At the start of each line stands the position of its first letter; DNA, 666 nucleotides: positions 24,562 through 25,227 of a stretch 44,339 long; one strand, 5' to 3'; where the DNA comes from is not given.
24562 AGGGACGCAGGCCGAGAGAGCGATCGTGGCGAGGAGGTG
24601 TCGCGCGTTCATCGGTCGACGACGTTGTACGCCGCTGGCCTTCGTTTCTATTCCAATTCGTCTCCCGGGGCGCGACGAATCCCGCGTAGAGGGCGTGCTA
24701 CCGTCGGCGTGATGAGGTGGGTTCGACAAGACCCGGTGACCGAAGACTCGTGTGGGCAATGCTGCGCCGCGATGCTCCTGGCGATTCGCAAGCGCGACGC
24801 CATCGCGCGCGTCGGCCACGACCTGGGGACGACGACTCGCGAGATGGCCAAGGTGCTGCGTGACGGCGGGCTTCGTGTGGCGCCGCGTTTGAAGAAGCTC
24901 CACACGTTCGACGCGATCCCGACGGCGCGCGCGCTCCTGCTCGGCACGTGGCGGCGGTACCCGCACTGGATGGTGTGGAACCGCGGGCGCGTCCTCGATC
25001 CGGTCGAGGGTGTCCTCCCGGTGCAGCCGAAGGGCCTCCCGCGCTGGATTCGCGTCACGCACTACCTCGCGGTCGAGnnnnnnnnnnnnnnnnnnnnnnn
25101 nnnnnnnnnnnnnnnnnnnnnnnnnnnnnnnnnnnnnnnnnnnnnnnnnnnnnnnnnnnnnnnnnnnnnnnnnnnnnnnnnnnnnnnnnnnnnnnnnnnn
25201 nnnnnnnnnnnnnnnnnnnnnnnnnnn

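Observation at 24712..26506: Translationally coupled triplet: stand-alone C39-like cysteine peptidase, DTW-domain protein, amino-methyltransferase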

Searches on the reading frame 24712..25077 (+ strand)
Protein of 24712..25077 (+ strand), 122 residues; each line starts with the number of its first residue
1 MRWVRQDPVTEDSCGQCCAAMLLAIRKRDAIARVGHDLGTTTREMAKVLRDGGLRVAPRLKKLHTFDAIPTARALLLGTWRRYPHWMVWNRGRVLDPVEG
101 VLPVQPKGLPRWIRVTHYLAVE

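Call 6: search_protein_families(library=pfam, proteins=[window:24712-25077:+], max_evalue=1)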
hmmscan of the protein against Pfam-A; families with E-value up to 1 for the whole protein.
window:24712-25077:+ (122 aa): 1 family
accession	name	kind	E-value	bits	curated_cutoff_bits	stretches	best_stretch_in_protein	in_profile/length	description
PF23920.1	DUF7259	-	0.02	15.2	27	1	23-55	38-70/77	Domain of unknown function (DUF7259)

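Call 7: search_protein_families(library=ncbifam, proteins=[window:24712-25077:+], max_evalue=1)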
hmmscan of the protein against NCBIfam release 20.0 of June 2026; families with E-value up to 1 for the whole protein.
window:24712-25077:+ (122 aa): 0 families

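Call 10: find_homologous_proteins(query=window:24712-25077:+, max_evalue=0.01)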
Query window:24712-25077:+ (122 aa): 28 proteins with E <= 0.01 among 39 candidates.
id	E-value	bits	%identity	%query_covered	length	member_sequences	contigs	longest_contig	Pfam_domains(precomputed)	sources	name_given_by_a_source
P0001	2.8e-63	229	82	100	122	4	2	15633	-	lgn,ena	-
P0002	1.1e-61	224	100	84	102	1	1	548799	-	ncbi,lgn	-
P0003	6.2e-61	222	80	100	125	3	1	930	-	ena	-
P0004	4.2e-58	213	76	100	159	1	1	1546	-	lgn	-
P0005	1.3e-55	205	76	100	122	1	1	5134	-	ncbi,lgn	-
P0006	8.1e-55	202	71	100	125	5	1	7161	-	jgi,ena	-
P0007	2.8e-53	197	70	100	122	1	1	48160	-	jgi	jgi:hypothetical protein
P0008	7.7e-53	196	73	99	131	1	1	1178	-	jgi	jgi:hypothetical protein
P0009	6.1e-52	193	70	99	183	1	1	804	-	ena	-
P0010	1.1e-51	192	71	99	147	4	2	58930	-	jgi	jgi:hypothetical protein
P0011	5.0e-51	190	71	98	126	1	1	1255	-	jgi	jgi:hypothetical protein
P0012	7.6e-51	189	73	98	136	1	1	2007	-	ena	-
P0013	9.4e-51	189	69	100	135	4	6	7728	-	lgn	-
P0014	1.9e-50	188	69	99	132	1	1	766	-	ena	-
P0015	3.1e-49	184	70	100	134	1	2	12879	-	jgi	jgi:hypothetical protein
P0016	3.7e-49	184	66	99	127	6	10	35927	-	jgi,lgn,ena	-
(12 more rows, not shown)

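Call 11: search_solved_structures(query=window:24712-25077:+, max_evalue=10, show_alignments=3)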
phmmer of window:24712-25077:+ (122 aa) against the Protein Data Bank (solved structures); distinct sequences matched with E-value up to 10: 0.

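Call 14: find_encoding_contigs(protein=P0002, flank=10000, max_places=3)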
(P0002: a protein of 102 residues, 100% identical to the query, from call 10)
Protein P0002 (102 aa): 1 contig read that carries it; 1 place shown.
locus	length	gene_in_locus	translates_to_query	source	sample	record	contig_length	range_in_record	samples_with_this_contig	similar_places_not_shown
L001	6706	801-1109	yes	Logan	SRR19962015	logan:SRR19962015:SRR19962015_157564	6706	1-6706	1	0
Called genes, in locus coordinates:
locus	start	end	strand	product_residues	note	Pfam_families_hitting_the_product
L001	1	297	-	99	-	?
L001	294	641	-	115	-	-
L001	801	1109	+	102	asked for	-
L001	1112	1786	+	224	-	PF03942:DTW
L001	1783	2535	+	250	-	PF02475:TRM5-TYW2_MTfase (weak), PF05175:MTS, PF13649:Methyltransf_25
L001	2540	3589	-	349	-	PF00388:PI-PLC-X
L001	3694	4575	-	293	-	PF01073:3Beta_HSD (weak), PF01370:Epimerase, PF05368:NmrA, PF13460:NAD_binding_10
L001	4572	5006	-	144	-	PF07366:SnoaL, PF12680:SnoaL_2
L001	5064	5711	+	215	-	PF00440:TetR_N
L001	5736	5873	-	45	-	-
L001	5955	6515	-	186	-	PF03692:CxxCxxCC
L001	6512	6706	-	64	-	?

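Call 15: find_encoding_contigs(protein=P0007, flank=6000, max_places=2)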
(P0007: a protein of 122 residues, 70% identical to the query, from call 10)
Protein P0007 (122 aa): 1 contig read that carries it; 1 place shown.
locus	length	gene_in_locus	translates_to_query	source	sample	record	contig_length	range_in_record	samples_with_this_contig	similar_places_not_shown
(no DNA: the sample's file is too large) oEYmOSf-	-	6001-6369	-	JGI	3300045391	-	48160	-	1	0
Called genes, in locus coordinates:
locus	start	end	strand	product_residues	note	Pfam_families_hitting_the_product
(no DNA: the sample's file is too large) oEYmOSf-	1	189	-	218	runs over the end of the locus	-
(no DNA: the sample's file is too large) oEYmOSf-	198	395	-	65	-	PF04964:Flp_Fap (weak)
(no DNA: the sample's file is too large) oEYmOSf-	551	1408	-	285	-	PF12146:Hydrolase_4, PF00561:Abhydrolase_1, PF12697:Abhydrolase_6, PF00326:Peptidase_S9 (faint)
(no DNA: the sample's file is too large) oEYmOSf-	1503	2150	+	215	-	PF07638:Sigma70_ECF (faint), PF04542:Sigma70_r2 (weak), PF08281:Sigma70_r4_2, PF04545:Sigma70_r4 (weak)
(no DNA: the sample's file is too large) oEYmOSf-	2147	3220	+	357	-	PF13432:TPR_16 (faint)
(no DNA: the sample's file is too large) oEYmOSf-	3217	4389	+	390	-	-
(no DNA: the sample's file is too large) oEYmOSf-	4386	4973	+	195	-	PF00050:Kazal_1 (weak), PF07648:Kazal_2 (weak)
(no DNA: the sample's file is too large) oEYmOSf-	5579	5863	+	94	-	-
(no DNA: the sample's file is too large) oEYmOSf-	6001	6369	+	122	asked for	-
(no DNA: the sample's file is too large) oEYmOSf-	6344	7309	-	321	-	PF06325:PrmA, PF13847:Methyltransf_31, PF08241:Methyltransf_11 (weak), PF13649:Methyltransf_25, PF22528:PRMT_C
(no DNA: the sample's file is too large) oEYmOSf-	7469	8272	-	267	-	PF01149:Fapy_DNA_glyco, PF06831:H2TH, PF06827:zf-FPG_IleRS (weak)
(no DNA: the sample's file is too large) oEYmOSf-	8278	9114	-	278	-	PF07883:Cupin_2 (weak)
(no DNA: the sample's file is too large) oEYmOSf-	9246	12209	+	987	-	-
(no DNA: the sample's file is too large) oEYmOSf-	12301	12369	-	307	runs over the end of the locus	PF07238:PilZ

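Call 16: find_encoding_contigs(protein=P0010, flank=6000, max_places=2)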
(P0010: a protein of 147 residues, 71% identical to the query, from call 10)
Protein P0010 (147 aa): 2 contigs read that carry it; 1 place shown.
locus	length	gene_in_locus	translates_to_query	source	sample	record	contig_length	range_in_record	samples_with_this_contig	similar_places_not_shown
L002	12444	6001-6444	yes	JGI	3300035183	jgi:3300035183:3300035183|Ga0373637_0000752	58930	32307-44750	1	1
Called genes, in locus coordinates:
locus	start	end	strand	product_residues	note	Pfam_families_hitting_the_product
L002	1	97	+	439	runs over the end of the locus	-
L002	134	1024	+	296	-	PF04240:Caroten_synth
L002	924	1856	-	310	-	PF01040:UbiA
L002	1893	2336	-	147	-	PF13098:Thioredoxin_2 (weak)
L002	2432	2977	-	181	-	-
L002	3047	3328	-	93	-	-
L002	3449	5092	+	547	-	PF00415:RCC1 (faint), PF25390:WD40_RLD, PF13540:RCC1_2, PF25390:WD40_RLD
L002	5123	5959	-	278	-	-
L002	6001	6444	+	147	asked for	-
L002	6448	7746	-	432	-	-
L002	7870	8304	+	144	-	-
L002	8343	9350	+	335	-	PF00857:Isochorismatase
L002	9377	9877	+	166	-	PF07884:VKOR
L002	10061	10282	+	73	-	-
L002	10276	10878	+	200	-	PF00892:EamA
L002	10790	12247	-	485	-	PF07690:MFS_1, PF00083:Sugar_tr, PF12832:MFS_1_like (faint), PF07690:MFS_1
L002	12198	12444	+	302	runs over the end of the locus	-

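Call 17: find_encoding_contigs(protein=P0016, flank=6000, max_places=3)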
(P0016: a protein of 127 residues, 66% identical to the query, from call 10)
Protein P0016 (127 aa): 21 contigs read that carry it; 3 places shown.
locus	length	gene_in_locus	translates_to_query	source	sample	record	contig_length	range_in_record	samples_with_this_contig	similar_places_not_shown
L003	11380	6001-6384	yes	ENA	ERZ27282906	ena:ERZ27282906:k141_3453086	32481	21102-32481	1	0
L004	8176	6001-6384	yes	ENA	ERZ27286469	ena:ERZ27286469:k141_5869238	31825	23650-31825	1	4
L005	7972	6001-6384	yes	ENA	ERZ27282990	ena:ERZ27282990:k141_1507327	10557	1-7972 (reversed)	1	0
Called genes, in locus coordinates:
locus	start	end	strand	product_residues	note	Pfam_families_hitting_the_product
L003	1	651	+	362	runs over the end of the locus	-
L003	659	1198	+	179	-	PF13740:ACT_6, PF01842:ACT (weak)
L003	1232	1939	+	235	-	PF00561:Abhydrolase_1, PF12146:Hydrolase_4, PF12697:Abhydrolase_6 (weak), PF06821:Ser_hydrolase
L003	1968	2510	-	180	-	-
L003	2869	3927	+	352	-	-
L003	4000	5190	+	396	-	PF04116:FA_hydroxylase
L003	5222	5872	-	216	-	-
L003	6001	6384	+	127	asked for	-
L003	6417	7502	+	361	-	PF00248:Aldo_ket_red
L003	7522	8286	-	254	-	PF06764:DUF1223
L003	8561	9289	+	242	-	PF03767:Acid_phosphat_B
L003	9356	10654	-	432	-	PF05406:WGR, PF14567:SUKH_5 (weak), PF09346:SMI1_KNR4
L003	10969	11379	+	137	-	?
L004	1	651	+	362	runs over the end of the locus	-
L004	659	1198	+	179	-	PF13740:ACT_6, PF01842:ACT (weak)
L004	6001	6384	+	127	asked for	-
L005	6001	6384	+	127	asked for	-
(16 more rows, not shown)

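Call 18: predict_structure(alignment_id=A1)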
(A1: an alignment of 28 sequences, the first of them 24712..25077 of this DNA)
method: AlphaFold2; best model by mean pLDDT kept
length: 122 residues; sequences in the alignment: 28
mean_pLDDT: 88.3   pTM: 0.82
mean pLDDT of the five models: 88.3, 86.5, 86.3, 86.1, 84.8
residues with pLDDT >= 90: 89; 70-90: 20; 50-70: 8; < 50: 5
segments of 3 or more residues with pLDDT < 50: 1-3
pLDDT, mean of each block of 10 residues (from residue 1): 47 83 95 90 95 96 94 95 92 91 86 95 96
secondary structure, 60 per line:
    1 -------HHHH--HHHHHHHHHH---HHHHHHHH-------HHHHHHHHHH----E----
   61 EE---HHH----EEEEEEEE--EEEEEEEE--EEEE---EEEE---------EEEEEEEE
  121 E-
elements in order: H8-11 H14-23 H27-34 H42-51 E73-80 E83-90 E93-96 E100-103 E113-121

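Call 19: find_encoding_contigs(protein=P0001, flank=6000, max_places=2)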
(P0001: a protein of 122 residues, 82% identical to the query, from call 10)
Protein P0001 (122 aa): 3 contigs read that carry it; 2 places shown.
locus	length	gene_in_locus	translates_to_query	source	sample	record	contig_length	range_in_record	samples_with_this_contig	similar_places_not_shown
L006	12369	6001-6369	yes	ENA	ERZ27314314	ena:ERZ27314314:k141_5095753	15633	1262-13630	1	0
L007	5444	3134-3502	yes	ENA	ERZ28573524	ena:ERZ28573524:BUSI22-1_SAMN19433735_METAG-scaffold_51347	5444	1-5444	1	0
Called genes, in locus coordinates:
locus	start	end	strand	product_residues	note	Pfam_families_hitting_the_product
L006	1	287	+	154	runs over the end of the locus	-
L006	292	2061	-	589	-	-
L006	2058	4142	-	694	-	PF13513:HEAT_EZ (faint), PF13646:HEAT_2 (weak), PF02985:HEAT (faint), PF03130:HEAT_PBS (faint), PF00514:Arm (faint), PF13646:HEAT_2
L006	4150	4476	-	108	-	-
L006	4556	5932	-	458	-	-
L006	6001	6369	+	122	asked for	-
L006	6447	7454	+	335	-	-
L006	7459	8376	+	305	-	PF04294:VanW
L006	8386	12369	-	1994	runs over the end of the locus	?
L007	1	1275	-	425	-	?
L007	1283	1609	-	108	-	-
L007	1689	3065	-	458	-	-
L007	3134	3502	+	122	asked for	-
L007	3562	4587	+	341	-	-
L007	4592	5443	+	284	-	?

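Call 20: find_encoding_contigs(protein=P0005, flank=6000, max_places=2)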
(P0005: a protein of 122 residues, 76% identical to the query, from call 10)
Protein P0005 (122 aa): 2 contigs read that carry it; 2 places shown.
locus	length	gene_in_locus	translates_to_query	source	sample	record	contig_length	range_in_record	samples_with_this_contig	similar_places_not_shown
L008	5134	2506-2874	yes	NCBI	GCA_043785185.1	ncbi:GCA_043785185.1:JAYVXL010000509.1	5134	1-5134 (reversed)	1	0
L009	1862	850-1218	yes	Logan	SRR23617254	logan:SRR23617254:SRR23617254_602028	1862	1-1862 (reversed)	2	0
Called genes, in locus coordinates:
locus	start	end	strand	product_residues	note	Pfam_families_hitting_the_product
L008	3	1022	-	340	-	?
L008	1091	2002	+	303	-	PF01040:UbiA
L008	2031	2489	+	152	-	-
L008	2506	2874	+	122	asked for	-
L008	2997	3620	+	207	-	PF03942:DTW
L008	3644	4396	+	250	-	PF05175:MTS (weak), PF13649:Methyltransf_25 (weak)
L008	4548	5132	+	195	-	?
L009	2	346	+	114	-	?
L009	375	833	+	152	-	-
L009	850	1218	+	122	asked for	-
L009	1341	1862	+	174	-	?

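Call 23: fold_search(model_id=the predicted structure, library=pdb)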
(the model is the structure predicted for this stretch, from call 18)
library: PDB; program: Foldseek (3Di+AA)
matches with E <= 10: 418; with E <= 0.001: 0
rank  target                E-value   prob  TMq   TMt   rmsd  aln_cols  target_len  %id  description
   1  7n87_MODEL_1_A        1.1e-03  1.00  0.64  0.53   5.2       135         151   16  Solution NMR structure of peptidase domain from Clostridium thermocellum PCAT1 (released 2021-12-29)
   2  6v9z_A                1.6e-03  1.00  0.68  0.14   7.4       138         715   13  Cryo-EM structure of PCAT1 bound to its CtA peptide substrate (released 2020-01-22)
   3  8ssk_D                4.0e-03  1.00  0.54  0.25   6.2       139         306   18  Citrobacter rodentium contact dependent growth inhibition (CDI) entry and toxin (CdiA-CT) domains (released 2024-05-15)
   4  8vp9_A                5.1e-03  1.00  0.66  0.14   7.5       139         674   12  Cryo-EM structure of the cysteine-free ABC transporter PCAT1 bound with ADP and Substrate (released 2024-10-30)
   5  5xe8_A                6.5e-03  1.00  0.64  0.58   6.9       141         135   14  Crystal Structure of the Peptidase Domain of Streptococcus mutans ComA (released 2017-06-28)
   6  7t54_A                6.5e-03  1.00  0.64  0.13   7.5       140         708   17  Cryo-EM structure of ATP-bound PCAT1 in the outward-facing conformation (released 2022-02-02)
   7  9l5u_B                7.0e-03  1.00  0.51  0.46   5.8       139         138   16  Papain-like cysteine protease toxin/immunity pair (released 2025-06-04)
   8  8ssk_B                1.6e-02  1.00  0.60  0.28   5.0       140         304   15  Citrobacter rodentium contact dependent growth inhibition (CDI) entry and toxin (CdiA-CT) domains (released 2024-05-15)
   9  5xe8_C                2.6e-02  0.98  0.58  0.58   7.0       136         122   15  Crystal Structure of the Peptidase Domain of Streptococcus mutans ComA (released 2017-06-28)
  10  8vp9_B                2.8e-02  1.00  0.66  0.14   7.3       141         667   12  Cryo-EM structure of the cysteine-free ABC transporter PCAT1 bound with ADP and Substrate (released 2024-10-30)
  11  1ukf                  4.0e-02  0.92  0.47  0.33   7.1       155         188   12  Crystal Structure of Pseudomonas Avirulence Protein AvrPphB (released 2003-12-09)
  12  8dck_A                8.2e-02  0.75  0.45  0.10   7.0       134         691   14  Structure of hemolysin A secretion system HlyB/D complex, ATP-bound (released 2022-09-14)
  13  7sgr_A                1.1e-01  0.91  0.53  0.12   4.6       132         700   14  Structure of hemolysin A secretion system HlyB/D complex (released 2022-09-14)
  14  3zua_MODEL_1_A        1.2e-01  0.91  0.51  0.46   4.9       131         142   17  A C39-like domain (released 2012-08-01)
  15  9f5t_A                1.2e-01  0.28  0.30  0.21  10.2       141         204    8  Ubiquitin C-terminal clippase BpJOS (released 2025-04-23)
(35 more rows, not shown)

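Call 34: search_protein_representatives(alignment_id=A1)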
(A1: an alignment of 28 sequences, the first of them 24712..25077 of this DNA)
Query: 28 sequences, 125 profile positions. Proteins with E-value up to 0.001 (for the whole library): 763; up to 1e-10: 83; up to 1e-30: 3. The best 150 are listed.
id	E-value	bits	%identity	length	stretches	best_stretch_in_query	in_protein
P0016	3.6e-62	223.9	-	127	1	1-123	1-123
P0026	5.6e-46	171.6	-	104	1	21-122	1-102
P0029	9.2e-33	128.9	-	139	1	3-122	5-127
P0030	1.3e-18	83.1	-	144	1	3-97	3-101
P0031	7.3e-16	74.2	-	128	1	7-110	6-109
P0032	7.7e-16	74.2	-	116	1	3-121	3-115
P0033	7.8e-15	70.9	-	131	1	1-121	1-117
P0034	1.0e-14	70.6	-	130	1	8-122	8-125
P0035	2.0e-14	69.6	-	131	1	1-105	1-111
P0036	3.3e-14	68.9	-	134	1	1-122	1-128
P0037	3.8e-14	68.7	-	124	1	4-108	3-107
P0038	5.2e-14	68.3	-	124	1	1-122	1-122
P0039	6.5e-14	67.9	-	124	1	4-121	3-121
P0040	7.6e-14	67.7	-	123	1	4-122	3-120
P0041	7.8e-14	67.7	-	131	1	6-106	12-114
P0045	1.3e-13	66.9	-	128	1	6-121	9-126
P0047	1.7e-13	66.6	-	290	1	1-105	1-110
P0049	1.8e-13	66.5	-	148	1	1-122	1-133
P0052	5.6e-13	64.9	-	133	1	11-123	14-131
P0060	1.4e-12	63.6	-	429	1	7-121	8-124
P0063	1.9e-12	63.2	-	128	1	3-121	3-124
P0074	9.1e-12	61.0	-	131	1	11-103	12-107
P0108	9.8e-11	57.7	-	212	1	11-122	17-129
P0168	2.8e-09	53.0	-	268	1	7-122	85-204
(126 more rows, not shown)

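Call 36: search_protein_families(library=pfam, alignment_id=A2, max_evalue=0.1)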
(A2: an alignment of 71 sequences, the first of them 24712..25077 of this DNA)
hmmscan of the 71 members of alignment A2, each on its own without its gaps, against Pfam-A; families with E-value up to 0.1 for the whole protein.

A. member 1, window:24712-25077:+ (122 aa): 1 family
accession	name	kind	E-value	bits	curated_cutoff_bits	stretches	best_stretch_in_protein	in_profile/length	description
PF23920.1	DUF7259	-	0.02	15.2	27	0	23-55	38-70/77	Domain of unknown function (DUF7259)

B. families by the number of members that match (of 71 scanned): 13 families
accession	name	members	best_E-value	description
PF03412.21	Peptidase_C39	24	7e-06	Peptidase C39 family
PF09288.16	UBA_3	1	0.0071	Fungal ubiquitin-associated domain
PF11814.14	DUF3335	1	0.0093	Peptidase_C39 like family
PF05412.18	Peptidase_C33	1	0.013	Equine arterivirus Nsp2-type cysteine proteinase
PF23920.1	DUF7259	1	0.02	Domain of unknown function (DUF7259)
PF02602.20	HEM4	1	0.028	Uroporphyrinogen-III synthase HemD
PF21477.3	FERM_C_FAK1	1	0.028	FAK1/PYK2, FERM domain C-lobe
PF03692.20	CxxCxxCC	1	0.032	Putative zinc- or iron-chelating domain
PF24001.1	DUF7317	1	0.069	Family of unknown function (DUF7317)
PF11734.13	TilS_C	1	0.074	TilS substrate C-terminal domain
PF02119.21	FlgI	1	0.076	Flagellar P-ring protein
PF13529.12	Peptidase_C39_2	1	0.082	Peptidase_C39 like family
PF24591.1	Phage_YunG-like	1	0.083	Phage YunG-like protein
